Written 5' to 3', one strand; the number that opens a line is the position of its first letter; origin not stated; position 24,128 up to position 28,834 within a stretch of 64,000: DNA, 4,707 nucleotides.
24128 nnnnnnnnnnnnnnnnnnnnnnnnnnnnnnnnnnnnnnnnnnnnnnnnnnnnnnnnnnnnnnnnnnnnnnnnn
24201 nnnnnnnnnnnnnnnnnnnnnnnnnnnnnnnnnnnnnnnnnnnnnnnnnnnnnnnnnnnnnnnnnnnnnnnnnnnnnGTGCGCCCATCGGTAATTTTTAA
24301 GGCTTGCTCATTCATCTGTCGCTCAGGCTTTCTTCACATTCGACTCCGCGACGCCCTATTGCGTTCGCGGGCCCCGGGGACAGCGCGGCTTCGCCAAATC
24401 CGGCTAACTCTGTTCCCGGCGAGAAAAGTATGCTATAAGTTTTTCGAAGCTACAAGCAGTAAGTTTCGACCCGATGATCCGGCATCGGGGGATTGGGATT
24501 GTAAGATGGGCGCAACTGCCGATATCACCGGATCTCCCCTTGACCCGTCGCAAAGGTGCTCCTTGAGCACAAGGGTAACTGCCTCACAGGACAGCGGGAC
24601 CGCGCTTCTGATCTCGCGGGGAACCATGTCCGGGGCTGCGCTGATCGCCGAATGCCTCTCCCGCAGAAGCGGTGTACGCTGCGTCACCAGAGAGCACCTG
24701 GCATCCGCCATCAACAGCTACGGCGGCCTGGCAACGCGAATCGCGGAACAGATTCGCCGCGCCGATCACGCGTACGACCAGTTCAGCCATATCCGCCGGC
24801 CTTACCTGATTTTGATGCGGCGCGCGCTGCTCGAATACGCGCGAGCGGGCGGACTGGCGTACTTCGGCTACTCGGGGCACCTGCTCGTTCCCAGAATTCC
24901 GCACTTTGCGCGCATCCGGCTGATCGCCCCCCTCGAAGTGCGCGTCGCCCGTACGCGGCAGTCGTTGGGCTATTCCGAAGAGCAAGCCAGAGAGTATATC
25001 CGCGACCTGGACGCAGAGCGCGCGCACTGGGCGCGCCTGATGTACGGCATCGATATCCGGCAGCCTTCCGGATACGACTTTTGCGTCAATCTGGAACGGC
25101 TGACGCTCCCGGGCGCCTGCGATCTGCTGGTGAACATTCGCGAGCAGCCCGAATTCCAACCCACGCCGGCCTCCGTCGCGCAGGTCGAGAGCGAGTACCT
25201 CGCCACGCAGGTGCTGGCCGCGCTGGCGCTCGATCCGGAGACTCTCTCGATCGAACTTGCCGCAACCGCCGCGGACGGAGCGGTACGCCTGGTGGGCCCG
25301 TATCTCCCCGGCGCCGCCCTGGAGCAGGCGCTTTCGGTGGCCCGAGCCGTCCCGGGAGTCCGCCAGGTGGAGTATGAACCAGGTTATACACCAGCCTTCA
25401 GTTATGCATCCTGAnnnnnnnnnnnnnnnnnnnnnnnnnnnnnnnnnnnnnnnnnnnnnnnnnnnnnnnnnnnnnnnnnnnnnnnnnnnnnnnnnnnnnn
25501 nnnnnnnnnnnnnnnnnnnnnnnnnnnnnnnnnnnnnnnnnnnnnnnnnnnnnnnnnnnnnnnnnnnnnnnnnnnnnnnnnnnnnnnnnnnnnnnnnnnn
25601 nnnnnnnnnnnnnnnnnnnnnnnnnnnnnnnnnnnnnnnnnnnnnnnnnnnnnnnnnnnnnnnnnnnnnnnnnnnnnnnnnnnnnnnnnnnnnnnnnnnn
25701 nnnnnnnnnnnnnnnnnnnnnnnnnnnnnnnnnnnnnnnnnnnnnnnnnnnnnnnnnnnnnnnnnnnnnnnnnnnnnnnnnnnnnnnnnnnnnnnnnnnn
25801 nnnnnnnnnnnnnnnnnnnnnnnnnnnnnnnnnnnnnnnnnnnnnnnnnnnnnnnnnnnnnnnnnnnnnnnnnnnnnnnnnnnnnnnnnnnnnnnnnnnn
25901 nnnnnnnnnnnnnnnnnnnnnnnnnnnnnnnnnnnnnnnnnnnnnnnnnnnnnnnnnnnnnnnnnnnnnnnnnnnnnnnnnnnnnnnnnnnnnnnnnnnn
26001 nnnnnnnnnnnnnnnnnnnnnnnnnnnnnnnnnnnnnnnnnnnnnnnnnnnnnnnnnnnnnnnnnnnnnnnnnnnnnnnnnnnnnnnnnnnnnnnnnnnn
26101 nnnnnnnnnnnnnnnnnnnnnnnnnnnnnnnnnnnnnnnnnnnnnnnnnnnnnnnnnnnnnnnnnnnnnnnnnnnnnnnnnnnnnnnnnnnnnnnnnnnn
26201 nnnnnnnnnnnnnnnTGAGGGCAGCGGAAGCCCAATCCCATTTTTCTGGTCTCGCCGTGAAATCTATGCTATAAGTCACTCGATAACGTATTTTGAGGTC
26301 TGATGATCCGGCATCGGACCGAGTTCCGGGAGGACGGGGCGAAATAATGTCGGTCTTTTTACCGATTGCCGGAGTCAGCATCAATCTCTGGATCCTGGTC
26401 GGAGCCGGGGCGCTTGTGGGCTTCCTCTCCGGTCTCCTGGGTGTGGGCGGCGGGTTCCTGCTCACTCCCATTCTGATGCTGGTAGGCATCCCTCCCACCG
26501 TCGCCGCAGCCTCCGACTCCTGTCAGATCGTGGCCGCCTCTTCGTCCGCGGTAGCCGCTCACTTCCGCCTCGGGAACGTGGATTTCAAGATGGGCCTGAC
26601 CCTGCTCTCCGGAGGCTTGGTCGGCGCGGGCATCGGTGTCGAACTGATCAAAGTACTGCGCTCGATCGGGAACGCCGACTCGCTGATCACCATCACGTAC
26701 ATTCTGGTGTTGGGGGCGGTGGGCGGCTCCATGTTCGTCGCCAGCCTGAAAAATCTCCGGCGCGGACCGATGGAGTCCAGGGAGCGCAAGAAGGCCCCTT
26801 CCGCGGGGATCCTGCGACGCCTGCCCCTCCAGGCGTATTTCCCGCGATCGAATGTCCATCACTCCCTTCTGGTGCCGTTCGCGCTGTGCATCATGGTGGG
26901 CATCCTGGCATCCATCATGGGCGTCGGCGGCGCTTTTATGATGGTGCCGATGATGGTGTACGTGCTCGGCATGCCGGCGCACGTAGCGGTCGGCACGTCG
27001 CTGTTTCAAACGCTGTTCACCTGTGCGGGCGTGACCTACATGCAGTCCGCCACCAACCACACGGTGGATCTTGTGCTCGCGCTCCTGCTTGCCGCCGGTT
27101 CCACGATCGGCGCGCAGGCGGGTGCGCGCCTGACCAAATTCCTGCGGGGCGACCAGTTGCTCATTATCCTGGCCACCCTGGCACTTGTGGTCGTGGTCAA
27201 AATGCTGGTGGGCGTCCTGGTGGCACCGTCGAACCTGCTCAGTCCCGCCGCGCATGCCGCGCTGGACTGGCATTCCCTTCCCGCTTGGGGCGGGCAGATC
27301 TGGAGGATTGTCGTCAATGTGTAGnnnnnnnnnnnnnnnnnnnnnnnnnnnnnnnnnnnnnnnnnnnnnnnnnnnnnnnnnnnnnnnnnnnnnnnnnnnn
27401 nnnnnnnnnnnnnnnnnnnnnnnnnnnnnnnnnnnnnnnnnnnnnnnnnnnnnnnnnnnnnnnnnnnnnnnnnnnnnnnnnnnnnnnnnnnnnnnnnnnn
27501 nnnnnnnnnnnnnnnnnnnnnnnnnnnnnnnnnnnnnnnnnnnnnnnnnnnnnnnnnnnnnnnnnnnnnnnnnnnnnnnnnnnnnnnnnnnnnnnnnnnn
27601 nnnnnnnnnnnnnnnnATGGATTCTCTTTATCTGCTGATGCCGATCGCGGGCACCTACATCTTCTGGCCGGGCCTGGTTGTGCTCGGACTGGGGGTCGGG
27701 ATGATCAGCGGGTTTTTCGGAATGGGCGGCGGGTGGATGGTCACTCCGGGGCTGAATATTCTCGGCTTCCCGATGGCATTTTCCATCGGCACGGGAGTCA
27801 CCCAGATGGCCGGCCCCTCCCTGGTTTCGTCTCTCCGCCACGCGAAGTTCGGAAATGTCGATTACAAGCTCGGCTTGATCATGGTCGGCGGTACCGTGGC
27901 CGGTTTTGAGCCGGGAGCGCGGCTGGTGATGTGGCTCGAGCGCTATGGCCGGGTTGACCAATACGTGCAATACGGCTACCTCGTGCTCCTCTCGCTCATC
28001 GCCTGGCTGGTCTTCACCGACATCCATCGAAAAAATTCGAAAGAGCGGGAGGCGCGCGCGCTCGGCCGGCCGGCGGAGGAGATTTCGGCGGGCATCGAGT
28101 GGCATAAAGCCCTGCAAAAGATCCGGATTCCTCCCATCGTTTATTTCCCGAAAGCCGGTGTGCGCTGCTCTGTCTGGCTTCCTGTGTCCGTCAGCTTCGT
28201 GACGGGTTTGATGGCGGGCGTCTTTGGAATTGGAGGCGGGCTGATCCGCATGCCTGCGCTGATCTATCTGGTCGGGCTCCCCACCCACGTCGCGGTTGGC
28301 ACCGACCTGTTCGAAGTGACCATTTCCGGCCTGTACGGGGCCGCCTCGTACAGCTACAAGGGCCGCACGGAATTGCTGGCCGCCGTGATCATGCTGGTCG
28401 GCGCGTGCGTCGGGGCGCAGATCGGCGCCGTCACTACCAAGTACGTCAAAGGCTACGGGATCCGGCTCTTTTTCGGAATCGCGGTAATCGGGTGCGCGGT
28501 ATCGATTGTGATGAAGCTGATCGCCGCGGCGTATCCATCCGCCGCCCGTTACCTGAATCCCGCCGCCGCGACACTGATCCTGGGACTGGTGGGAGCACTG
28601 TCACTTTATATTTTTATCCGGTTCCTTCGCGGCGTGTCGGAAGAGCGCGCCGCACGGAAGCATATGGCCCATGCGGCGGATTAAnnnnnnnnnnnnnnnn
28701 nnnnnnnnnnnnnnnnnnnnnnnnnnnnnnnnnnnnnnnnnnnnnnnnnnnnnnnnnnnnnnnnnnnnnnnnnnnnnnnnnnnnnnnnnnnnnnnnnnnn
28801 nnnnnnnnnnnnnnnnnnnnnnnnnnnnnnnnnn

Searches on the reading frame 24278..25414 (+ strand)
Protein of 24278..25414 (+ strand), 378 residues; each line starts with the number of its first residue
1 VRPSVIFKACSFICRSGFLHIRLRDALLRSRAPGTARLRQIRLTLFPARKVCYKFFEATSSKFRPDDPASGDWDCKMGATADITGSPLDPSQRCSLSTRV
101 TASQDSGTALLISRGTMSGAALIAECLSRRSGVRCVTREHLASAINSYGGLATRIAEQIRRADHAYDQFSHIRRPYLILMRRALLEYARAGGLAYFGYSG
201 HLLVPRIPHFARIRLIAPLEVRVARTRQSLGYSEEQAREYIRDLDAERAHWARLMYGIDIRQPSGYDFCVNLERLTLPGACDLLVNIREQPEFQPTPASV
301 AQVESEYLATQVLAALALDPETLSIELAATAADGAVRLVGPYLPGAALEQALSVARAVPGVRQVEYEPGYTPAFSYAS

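Call 73: search_protein_families(library=pfam, proteins=[window:24278-25414:+], max_evalue=0.00001)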
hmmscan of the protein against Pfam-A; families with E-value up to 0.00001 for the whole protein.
window:24278-25414:+ (378 aa): 1 family
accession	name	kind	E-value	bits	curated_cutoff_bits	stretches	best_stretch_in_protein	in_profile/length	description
PF13189.12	Cytidylate_kin2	-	2.6e-21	77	28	1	112-273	4-175/176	Cytidylate kinase-like family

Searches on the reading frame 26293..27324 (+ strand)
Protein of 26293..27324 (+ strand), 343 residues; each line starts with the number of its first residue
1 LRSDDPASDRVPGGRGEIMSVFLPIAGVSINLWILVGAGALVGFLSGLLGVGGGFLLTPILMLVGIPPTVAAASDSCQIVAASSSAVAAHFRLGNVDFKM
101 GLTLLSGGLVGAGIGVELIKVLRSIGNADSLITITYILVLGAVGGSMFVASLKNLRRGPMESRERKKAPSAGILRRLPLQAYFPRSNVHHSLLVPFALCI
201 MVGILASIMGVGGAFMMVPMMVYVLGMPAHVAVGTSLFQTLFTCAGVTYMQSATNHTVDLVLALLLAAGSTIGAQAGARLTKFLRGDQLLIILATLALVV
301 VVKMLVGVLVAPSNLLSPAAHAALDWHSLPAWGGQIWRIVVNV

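Call 53: search_protein_families(library=pfam, proteins=[window:26293-27324:+], max_evalue=0.001)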
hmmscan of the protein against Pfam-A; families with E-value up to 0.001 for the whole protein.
window:26293-27324:+ (343 aa): 1 family
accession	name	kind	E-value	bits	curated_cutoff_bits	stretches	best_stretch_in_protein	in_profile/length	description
PF01925.25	TauE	-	9.1e-46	156.9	32.6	1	35-304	1-237/237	Sulfite exporter TauE/SafE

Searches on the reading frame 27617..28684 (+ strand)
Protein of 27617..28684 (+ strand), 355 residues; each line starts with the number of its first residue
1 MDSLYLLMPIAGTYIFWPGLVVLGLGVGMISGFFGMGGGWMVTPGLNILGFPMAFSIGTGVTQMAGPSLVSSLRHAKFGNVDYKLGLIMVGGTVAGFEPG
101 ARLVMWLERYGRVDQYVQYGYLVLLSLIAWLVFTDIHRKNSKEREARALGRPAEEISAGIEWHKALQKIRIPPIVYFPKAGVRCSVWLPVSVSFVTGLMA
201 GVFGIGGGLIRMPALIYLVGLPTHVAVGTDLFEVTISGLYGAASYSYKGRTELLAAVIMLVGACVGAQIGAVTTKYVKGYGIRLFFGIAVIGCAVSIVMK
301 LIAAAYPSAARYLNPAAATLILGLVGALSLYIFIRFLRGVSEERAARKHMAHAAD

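Call 53: search_protein_families(library=pfam, proteins=[window:27617-28684:+], max_evalue=0.001)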
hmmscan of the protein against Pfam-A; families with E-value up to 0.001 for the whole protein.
window:27617-28684:+ (355 aa): 1 family
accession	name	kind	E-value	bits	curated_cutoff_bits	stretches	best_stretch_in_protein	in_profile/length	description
PF01925.25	TauE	-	4.3e-41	141.6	32.6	1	20-296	1-236/237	Sulfite exporter TauE/SafE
